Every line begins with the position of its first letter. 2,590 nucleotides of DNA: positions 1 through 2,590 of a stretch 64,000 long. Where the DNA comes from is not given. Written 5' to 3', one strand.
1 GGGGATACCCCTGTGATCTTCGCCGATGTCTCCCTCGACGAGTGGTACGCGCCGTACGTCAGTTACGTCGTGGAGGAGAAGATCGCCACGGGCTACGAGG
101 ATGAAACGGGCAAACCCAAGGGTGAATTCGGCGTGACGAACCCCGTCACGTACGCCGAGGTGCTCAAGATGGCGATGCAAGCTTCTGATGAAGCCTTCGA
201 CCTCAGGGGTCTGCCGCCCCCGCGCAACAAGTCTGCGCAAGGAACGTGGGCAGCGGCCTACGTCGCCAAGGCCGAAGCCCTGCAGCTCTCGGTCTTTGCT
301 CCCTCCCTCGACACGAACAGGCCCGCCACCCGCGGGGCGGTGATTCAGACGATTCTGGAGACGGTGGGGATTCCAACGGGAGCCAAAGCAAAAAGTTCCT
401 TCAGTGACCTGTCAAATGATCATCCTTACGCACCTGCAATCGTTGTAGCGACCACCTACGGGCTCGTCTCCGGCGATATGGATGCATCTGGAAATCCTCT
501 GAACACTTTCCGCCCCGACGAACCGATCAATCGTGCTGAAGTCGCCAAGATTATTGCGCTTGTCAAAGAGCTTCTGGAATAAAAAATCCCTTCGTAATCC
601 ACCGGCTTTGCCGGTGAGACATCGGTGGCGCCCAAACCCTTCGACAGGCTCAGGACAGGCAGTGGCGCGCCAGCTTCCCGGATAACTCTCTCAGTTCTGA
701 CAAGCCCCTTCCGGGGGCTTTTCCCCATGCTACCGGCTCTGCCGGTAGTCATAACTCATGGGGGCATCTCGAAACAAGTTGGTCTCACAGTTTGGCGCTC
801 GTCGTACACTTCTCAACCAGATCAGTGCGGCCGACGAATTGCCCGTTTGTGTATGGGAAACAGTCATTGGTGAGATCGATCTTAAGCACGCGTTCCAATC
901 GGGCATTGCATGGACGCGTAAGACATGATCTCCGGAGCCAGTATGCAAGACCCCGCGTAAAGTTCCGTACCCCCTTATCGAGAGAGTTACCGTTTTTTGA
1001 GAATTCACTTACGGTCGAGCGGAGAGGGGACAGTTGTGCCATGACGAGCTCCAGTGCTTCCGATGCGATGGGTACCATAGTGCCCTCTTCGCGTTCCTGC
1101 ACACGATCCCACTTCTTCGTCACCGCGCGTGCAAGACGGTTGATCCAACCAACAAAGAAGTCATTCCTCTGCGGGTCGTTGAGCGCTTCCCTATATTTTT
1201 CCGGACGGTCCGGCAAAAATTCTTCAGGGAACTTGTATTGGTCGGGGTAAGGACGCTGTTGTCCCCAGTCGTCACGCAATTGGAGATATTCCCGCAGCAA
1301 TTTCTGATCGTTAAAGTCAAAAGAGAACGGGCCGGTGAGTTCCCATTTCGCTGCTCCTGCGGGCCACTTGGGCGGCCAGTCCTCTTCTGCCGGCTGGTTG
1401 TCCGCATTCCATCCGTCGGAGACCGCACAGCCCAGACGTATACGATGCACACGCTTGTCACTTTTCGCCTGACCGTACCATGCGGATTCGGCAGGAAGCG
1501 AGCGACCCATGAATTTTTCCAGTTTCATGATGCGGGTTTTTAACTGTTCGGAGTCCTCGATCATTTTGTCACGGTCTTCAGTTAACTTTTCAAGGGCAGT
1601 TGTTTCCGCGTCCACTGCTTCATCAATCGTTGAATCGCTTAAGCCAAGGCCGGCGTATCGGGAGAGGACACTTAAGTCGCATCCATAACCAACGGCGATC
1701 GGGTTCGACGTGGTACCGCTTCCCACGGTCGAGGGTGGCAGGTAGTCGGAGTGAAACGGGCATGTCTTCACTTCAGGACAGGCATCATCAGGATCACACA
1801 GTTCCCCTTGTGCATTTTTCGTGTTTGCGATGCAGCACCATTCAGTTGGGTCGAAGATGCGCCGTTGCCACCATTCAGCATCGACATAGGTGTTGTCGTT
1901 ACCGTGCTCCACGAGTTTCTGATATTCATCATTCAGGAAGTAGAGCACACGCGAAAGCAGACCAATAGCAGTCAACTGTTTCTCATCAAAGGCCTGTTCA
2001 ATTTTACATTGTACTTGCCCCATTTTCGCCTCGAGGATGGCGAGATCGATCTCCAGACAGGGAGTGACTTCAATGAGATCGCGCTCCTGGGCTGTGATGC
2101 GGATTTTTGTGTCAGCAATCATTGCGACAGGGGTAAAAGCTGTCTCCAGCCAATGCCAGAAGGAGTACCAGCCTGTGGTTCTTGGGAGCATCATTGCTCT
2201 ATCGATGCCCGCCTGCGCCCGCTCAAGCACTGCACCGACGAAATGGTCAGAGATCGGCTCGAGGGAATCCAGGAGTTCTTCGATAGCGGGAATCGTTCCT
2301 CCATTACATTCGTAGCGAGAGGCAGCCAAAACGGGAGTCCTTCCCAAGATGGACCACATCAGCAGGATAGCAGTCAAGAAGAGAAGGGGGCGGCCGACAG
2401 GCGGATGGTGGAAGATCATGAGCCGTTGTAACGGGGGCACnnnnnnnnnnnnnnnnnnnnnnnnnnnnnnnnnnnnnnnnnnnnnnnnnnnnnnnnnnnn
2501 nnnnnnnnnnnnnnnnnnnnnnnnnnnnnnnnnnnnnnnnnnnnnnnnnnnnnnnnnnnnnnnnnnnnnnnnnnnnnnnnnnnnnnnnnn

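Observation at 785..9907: Five-gene, translationally coupled operon of orphan secreted Cys-rich proteins next to an SLH wall protein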

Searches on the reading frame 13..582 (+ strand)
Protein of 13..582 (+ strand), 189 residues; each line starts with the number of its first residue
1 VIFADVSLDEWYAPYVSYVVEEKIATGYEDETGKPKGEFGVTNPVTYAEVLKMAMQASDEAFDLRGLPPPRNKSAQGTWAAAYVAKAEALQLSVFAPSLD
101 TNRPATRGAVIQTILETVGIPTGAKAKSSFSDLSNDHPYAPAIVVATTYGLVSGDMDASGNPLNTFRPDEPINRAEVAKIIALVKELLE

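Call 3: search_protein_families(library=pfam, proteins=[window:13-582:+], max_evalue=1)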
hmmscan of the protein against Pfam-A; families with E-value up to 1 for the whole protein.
window:13-582:+ (189 aa): 1 family
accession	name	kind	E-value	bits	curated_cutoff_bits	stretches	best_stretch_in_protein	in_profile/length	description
PF00395.25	SLH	-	1.8e-17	63.5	20.8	3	3-50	2-43/44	S-layer homology domain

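Call 4: search_protein_families(library=ncbifam, proteins=[window:13-582:+], max_evalue=1)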
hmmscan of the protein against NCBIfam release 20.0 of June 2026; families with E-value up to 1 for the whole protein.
window:13-582:+ (189 aa): 0 families

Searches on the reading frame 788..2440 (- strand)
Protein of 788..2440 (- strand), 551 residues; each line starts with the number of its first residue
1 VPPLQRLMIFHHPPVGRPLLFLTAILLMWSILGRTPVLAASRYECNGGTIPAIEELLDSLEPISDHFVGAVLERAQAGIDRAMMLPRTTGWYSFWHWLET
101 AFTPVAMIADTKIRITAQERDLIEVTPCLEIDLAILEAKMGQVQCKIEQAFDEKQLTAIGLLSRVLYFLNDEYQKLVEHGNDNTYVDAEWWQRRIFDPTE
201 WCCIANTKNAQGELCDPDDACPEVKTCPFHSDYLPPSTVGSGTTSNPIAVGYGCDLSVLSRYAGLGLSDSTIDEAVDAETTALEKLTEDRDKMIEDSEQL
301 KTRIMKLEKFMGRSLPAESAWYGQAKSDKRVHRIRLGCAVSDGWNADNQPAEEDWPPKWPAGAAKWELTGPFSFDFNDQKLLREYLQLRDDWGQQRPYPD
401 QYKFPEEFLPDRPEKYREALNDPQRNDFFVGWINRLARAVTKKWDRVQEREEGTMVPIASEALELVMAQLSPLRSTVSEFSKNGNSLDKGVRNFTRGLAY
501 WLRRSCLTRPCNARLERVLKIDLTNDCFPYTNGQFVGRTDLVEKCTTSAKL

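Call 3: search_protein_families(library=pfam, proteins=[window:788-2440:-], max_evalue=1)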
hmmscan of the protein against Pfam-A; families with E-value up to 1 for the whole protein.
window:788-2440:- (551 aa): 3 families
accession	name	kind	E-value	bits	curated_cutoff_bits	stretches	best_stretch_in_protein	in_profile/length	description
PF07323.17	DUF1465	-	0.079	13.3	25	1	277-318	95-136/153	Protein of unknown function (DUF1465)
PF21825.2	crAss001_48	-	0.093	13.1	24.8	1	291-312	5-26/61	crAss001_48 related protein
PF23404.1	FAZ1_C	-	0.25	11.9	27.6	1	283-301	11-29/35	FAZ1, C-terminal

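Call 4: search_protein_families(library=ncbifam, proteins=[window:788-2440:-], max_evalue=1)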
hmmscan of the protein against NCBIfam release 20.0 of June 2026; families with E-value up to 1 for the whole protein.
window:788-2440:- (551 aa): 0 families

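Call 25: search_solved_structures(query=A3, max_evalue=10)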
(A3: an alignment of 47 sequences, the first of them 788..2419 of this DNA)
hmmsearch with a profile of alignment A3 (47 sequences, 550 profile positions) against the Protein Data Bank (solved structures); distinct sequences matched with E-value up to 10: 4.
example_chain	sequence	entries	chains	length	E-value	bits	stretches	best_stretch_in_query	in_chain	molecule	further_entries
8glt_1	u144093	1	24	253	0.095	14.6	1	15-79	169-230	C2-chlorophyll-comp_O32-15_ctermHis, polyalanine model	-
3evy_A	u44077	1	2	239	1.1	11.1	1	390-471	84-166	Putative type I restriction enzyme R protein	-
7unh_A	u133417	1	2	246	1.4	10.7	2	15-74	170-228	SP2 designed chlorophyll dimer protein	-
7uni_A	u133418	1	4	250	2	10.2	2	15-74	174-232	SP2-ZnPPaM designed chlorophyll dimer protein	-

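Call 46: search_protein_families(library=phrogs, proteins=[window:788-2419:-], max_evalue=0.1)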
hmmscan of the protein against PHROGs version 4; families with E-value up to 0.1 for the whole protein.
window:788-2419:- (544 aa): 1 family
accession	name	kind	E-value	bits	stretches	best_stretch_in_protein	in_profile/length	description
phrog_6734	-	unknown function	0.015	16.8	0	267-285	25-43/50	-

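Call 47: search_protein_families(library=padloc, proteins=[window:788-2419:-], max_evalue=0.1)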
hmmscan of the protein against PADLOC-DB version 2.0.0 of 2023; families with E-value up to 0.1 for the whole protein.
window:788-2419:- (544 aa): 0 families

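Call 68: search_protein_families(library=pfam, alignment_id=A3, max_evalue=0.01)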
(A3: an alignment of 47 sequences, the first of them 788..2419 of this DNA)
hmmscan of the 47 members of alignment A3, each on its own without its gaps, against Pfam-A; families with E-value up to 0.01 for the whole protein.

A. member 1, window:788-2419:- (544 aa): 0 families

B. families by the number of members that match (of 47 scanned): 1 family
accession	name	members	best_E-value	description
PF13948.11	DUF4215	1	4.7e-07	Domain of unknown function (DUF4215)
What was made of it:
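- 785..2419 (-): Gene E, 544 aa from the ATG at 2419 (551 aa from the alternative GTG at 2440). Signal peptide and 8 conserved Cys. No Pfam or PDB hit (calls 3, 25, 68).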
